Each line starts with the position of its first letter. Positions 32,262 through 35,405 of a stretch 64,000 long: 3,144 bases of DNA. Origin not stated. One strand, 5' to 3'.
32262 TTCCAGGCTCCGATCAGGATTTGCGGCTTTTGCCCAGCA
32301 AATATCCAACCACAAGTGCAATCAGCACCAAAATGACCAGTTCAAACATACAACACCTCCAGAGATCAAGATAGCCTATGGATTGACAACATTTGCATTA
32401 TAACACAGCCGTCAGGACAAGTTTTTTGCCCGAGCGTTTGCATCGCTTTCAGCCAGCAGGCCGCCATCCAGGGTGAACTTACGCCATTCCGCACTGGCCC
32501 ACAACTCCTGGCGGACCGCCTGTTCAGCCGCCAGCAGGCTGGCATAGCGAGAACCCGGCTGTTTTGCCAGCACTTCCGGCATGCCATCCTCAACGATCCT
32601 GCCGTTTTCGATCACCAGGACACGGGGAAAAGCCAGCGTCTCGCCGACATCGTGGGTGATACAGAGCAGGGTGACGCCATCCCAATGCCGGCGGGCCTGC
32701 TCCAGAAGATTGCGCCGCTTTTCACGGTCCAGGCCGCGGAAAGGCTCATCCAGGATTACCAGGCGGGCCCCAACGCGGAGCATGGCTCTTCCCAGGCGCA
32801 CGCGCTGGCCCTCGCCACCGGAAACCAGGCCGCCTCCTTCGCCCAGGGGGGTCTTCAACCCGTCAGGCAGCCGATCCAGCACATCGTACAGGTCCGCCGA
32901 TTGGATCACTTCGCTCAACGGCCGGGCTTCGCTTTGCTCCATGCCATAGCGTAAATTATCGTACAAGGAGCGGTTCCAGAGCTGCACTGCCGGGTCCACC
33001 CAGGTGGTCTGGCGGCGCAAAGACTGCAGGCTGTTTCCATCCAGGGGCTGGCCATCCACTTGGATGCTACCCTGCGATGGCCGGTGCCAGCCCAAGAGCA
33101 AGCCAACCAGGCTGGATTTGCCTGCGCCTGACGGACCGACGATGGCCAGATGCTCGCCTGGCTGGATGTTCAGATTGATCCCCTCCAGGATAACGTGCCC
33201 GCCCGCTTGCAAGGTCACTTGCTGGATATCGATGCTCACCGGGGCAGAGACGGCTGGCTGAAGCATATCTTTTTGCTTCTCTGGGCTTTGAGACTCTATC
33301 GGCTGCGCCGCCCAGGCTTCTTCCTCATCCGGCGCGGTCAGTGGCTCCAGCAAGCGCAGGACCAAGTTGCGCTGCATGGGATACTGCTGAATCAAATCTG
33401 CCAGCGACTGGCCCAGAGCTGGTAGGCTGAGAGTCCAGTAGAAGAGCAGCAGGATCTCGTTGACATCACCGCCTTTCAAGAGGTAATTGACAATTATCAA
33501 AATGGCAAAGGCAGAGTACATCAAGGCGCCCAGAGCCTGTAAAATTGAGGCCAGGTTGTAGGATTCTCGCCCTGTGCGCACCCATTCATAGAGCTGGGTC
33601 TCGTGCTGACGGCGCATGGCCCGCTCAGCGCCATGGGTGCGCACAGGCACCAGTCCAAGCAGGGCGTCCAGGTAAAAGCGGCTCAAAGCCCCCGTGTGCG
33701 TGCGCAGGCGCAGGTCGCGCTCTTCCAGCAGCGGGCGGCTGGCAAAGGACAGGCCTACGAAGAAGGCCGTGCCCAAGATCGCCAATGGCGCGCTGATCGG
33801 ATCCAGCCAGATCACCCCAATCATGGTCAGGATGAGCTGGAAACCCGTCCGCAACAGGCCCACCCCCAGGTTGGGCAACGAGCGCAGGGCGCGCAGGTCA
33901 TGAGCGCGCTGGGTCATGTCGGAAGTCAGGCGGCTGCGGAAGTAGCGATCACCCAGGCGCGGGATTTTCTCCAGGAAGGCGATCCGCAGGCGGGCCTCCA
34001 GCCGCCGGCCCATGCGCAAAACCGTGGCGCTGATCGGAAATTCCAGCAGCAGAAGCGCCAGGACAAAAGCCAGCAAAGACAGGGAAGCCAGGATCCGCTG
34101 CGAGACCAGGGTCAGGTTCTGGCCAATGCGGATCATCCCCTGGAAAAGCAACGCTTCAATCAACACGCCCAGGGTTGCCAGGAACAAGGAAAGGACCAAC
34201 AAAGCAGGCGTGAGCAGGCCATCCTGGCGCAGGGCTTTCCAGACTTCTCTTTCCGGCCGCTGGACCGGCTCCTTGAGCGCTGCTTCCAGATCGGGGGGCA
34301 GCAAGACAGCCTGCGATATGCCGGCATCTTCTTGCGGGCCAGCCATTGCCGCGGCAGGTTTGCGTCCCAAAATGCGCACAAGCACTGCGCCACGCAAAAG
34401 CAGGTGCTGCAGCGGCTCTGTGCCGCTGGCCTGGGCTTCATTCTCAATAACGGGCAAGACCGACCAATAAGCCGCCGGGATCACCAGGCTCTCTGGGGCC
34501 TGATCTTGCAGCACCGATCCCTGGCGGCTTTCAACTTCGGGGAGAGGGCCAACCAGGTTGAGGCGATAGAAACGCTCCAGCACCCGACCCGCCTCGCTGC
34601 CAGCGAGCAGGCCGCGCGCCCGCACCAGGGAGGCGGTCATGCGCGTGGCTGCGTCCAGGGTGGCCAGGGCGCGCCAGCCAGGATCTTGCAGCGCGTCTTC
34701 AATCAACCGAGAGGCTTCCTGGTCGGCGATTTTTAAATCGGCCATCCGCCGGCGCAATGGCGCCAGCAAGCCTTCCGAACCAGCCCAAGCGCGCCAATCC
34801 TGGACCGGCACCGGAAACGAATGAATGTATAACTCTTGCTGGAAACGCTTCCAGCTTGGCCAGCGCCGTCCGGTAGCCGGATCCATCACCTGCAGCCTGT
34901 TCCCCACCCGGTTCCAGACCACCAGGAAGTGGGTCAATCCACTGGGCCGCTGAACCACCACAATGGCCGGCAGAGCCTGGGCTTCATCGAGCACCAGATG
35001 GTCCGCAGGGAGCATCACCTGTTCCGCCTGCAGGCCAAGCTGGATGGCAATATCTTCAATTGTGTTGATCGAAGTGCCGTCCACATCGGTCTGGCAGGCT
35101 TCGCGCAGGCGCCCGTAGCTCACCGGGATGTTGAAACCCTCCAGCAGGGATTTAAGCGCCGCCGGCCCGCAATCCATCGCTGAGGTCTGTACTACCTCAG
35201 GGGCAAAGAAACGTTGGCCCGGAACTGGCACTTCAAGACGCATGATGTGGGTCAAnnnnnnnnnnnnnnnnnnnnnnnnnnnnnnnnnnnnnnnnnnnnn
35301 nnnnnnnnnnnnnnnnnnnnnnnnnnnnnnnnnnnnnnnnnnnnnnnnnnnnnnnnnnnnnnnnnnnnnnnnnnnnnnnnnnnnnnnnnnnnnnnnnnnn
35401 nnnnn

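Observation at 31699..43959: Candidate undescribed peptide-export and membrane system built around a heterodimeric C39 ABC exporter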

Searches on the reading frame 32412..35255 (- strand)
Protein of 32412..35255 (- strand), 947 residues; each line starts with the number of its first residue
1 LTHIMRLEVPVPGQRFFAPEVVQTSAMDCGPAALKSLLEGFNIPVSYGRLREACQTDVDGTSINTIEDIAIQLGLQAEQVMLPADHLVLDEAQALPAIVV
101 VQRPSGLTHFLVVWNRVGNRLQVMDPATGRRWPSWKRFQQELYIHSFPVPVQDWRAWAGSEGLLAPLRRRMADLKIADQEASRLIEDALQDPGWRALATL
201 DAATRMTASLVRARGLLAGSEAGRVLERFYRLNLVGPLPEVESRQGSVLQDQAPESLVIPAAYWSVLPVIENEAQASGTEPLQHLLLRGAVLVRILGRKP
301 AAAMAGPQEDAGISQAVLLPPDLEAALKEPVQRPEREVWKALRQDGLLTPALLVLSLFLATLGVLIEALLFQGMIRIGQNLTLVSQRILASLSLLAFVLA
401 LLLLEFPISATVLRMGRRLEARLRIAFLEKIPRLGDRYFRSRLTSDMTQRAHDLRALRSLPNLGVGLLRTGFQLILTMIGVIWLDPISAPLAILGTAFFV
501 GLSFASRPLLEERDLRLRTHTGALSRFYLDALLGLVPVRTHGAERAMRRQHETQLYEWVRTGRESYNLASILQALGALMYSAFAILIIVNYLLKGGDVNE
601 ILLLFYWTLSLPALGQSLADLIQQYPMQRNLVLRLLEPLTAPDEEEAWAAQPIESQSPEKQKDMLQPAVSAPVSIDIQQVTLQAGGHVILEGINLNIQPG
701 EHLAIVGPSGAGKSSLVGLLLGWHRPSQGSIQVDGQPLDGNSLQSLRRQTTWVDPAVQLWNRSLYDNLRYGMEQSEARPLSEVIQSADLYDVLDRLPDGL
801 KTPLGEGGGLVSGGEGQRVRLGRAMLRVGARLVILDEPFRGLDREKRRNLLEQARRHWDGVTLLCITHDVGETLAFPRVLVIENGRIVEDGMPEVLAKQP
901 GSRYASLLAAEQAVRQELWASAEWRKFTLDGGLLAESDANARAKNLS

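Call 3: search_protein_families(library=pfam, proteins=[window:32412-35255:-], max_evalue=0.01)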
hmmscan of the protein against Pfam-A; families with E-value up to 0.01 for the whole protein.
window:32412-35255:- (947 aa): 6 families
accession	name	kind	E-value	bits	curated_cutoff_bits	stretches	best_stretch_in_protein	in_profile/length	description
PF00005.33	ABC_tran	-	7.2e-26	91.8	25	1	690-839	1-136/137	ABC transporter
PF03412.21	Peptidase_C39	-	3.9e-20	72.5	22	1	21-141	5-120/133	Peptidase C39 family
PF00664.28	ABC_membrane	-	3.5e-10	40.5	28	1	353-589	4-246/274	ABC transporter transmembrane region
PF13304.12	AAA_21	-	0.00032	21.3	27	0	830-870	259-300/304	AAA domain, putative AbiEii toxin, Type IV TA system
PF13401.12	AAA_22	-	0.0009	20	27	0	702-734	7-42/130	AAA domain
PF20703.3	nSTAND1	-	0.0098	16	27.1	0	701-718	34-53/379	Novel STAND NTPase 1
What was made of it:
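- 32412..35255 (-): ABC1: C39 peptidase, ~190-aa insert, TMD and NBD (likely start is the ATG at 35243). Pfam C39, ABC_membrane and ABC_tran (call 3).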

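Call 4: search_protein_families(library=ncbifam, proteins=[window:32412-35255:-], max_evalue=0.01)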
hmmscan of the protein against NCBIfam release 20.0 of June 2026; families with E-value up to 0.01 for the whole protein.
window:32412-35255:- (947 aa): 181 families (the best 25 are shown)
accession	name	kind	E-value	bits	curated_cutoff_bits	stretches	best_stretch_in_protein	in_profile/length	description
TIGR03796.1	NHLM_micro_ABC1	equivalog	4e-58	197.2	853.3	2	343-908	150-709/710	NHLP family bacteriocin export ABC transporter peptidase/permease/ATPase subunit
TIGR03797.1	NHLM_micro_ABC2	equivalog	1.9e-54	185.3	709.4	1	343-902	135-677/686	NHLP bacteriocin export ABC transporter permease/ATPase subunit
TIGR02868.1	CydC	equivalog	5.8e-51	173.7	329.05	1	477-869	144-529/530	thiol reductant ABC exporter subunit CydC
TIGR02857.1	CydD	equivalog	3e-50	171.7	435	1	659-880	305-527/529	thiol reductant ABC exporter subunit CydD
TIGR02203.1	MsbA_lipidA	equivalog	1.7e-49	168.8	602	1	403-908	70-566/572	lipid A export permease/ATP-binding protein MsbA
NF008364.0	PRK11160.1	equivalog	3.9e-48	164.4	630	1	509-906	184-570/575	heme ABC transporter ATP-binding protein/permease CydC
TIGR01846.1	type_I_sec_HlyB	subfamily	6.6e-47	160.2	725.55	1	352-908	144-689/694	type I secretion system permease/ATPase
TIGR02204.1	MsbA_rel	hypoth_equivalog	9.3e-47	159.9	780.4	1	352-907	27-571/576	ABC transporter, permease/ATP-binding protein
NF008379.0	PRK11174.1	equivalog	1.2e-46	159.6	684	1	654-912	329-585/588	heme ABC transporter permease/ATP-binding protein CydD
TIGR03375.1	type_I_sec_LssB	subfamily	3.1e-46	158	693.1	1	479-896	282-688/696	type I secretion system permease/ATPase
TIGR01193.1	bacteriocin_ABC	subfamily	2.7e-44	151.8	523.85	2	662-907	461-705/708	peptide cleavage/export ABC transporter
NF045513.1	HepA_fam_ABC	equivalog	1.2e-42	146.2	725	1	685-901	385-600/610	heterocyst formation ABC transporter subunit HepA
TIGR00958.1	3a01208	subfamily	8.2e-41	140.1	874.6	1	688-907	495-710/711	antigen peptide transporter 2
NF010178.0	PRK13657.1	equivalog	5.3e-40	137.4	733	1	676-916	336-575/588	glucan ABC transporter ATP-binding protein/ permease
TIGR01842.1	type_I_sec_PrtD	subfamily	3.6e-36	124.8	510.15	1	656-893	300-537/544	type I secretion system permease/ATPase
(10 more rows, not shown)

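Call 5: search_solved_structures(query=window:32412-35255:-, max_evalue=1e-10, show_alignments=1)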
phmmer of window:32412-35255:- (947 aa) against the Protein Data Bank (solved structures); distinct sequences matched with E-value up to 1e-10: 470 (the best 60 are shown).
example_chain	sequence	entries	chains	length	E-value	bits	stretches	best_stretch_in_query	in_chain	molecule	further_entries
8zpx_B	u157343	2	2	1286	3.9e-61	210.3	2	690-912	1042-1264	ABC transporter B family member 1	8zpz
9juj_A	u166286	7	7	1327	4.3e-61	210.2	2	690-912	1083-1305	ABC transporter B family member 1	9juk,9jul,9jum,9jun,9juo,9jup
8zq4_B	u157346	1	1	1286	2.7e-60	207.6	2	690-912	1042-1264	ABC transporter B family member 1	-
36cg_U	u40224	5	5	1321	4.9e-60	206.7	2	689-910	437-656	Bile salt export pump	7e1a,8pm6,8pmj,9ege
9n1y_A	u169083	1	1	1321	4.9e-60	206.7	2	689-910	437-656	Bile salt export pump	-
7dv5_U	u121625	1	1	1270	6.7e-60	206.3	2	689-910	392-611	Bile salt export pump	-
8pmd_A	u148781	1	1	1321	1.3e-59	205.3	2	689-910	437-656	Bile salt export pump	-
7zk4_A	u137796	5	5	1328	2.4e-58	201.1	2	689-918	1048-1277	ATP-dependent translocase ABCB1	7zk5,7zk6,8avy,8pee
8woi_A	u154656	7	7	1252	6.9e-58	199.6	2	689-909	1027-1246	ABC transporter B family member 19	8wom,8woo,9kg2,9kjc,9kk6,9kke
7zka_A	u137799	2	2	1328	8.2e-58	199.4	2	689-918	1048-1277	ATP-dependent translocase ABCB1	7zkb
6fn1_A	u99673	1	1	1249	8.9e-58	199.2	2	689-910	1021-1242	Human-mouse chimeric ABCB1 (ABCBHM)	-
6fn4_A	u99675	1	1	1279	9.9e-58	199.1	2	689-910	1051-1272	Apo form of Human-mouse chimeric ABCB1 (ABCB1HM) in complex with Antigen binding fragment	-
7zk8_A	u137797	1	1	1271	2.4e-57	197.8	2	689-907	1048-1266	ATP-dependent translocase ABCB1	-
4f4c_A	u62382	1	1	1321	3.2e-57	197.4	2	689-905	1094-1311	Multidrug resistance protein pgp-1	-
8wp0_A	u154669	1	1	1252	4.7e-57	196.8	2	689-909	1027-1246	ABC transporter B family member 19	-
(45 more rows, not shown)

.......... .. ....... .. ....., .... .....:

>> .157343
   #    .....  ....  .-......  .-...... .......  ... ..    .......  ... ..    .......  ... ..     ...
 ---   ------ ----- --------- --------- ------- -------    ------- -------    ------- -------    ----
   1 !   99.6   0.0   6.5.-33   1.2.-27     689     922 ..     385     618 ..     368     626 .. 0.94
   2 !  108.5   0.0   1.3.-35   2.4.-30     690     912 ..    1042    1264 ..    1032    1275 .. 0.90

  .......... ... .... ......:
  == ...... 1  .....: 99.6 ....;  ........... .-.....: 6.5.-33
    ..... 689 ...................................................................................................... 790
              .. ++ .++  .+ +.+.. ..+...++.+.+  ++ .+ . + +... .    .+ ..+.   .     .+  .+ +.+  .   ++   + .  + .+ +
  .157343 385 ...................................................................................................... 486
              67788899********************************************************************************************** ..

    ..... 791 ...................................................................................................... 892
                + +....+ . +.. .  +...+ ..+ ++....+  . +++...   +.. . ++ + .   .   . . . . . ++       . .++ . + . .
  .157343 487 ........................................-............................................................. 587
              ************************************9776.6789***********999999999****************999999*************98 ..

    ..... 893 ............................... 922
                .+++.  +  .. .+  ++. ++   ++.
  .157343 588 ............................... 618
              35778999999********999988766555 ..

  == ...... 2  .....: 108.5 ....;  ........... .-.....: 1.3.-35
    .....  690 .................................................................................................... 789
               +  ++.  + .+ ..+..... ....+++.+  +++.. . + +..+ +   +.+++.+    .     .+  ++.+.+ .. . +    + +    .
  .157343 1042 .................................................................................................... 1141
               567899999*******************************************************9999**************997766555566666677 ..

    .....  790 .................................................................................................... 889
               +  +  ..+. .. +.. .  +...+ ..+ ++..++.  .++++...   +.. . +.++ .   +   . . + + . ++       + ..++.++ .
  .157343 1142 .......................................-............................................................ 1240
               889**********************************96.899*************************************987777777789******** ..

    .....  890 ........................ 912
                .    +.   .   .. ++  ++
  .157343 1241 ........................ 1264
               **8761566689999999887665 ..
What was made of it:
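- On Peptidase-containing ABC transporter (PCAT/AMS): PCAT1 chains match residues 364-897 (call 5).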

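Call 7: find_homologous_proteins(query=window:32412-35255:-, max_evalue=1e-20)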
Query window:32412-35255:- (947 aa): 5335 proteins with E <= 1e-20 among 8000 candidates; the best 120 are listed.
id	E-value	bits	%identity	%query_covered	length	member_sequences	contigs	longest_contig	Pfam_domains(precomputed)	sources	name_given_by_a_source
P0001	0.0e+0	2020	100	97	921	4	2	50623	PF00005.34,PF03412.22,PF00664.29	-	-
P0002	0.0e+0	1841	89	99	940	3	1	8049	PF00005.34,PF03412.22,PF00664.29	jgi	jgi:ABC-type bacteriocin/lantibiotic exporter with double-glycine peptidase domain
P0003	0.0e+0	1779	86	99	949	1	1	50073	PF00005.34,PF03412.22,PF00664.29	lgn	-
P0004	0.0e+0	1752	85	99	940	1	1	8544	PF00005.34,PF03412.22,PF00664.29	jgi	jgi:ABC-type bacteriocin/lantibiotic exporter with double-glycine peptidase domain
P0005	0.0e+0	1731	84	99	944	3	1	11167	PF00005.34,PF03412.22,PF00664.29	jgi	jgi:ABC-type bacteriocin/lantibiotic exporter with double-glycine peptidase domain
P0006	0.0e+0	1725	84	99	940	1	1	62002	PF00005.34,PF03412.22,PF00664.29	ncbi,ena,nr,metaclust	ncbi:MAG: hypothetical protein A2W35_15145 [Chloroflexi bacterium RBG_16_57_11]|nr:MAG: hypothetical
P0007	0.0e+0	1714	85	97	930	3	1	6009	PF00005.34,PF03412.22,PF00664.29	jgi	jgi:ATP-binding cassette subfamily B protein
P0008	0.0e+0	1711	82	99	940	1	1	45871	PF00005.34,PF03412.22,PF00664.29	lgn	-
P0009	0.0e+0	1705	83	99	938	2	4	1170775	PF00005.34,PF03412.22,PF00664.29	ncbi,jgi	jgi:ATP-binding cassette subfamily B protein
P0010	0.0e+0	1551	75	99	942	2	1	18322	PF00005.34,PF03412.22,PF00664.29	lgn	-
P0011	0.0e+0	1543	75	99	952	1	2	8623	PF00005.34,PF03412.22,PF00664.29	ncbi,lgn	-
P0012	0.0e+0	1541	74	99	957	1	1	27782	PF00005.34,PF03412.22,PF00664.29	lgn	-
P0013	0.0e+0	1537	76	99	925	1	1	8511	PF00005.34,PF03412.22,PF00664.29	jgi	jgi:ATP-binding cassette subfamily B protein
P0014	0.0e+0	1536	74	99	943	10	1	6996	PF00005.34,PF03412.22,PF00664.29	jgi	jgi:ATP-binding cassette subfamily B protein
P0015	0.0e+0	1498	74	99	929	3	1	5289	PF00005.34,PF03412.22,PF00664.29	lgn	-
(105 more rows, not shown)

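Call 54: search_protein_families(library=padloc, proteins=[window:32412-35255:-], max_evalue=0.001)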
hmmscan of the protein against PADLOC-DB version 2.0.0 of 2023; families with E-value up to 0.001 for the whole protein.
window:32412-35255:- (947 aa): 2 families
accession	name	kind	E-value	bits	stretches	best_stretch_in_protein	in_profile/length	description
PDLC04135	mad3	-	7.9e-22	76.3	2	808-902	261-362/374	mads_3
PDLC04140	mad8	-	3.8e-09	34.5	1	684-871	11-235/314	mads_8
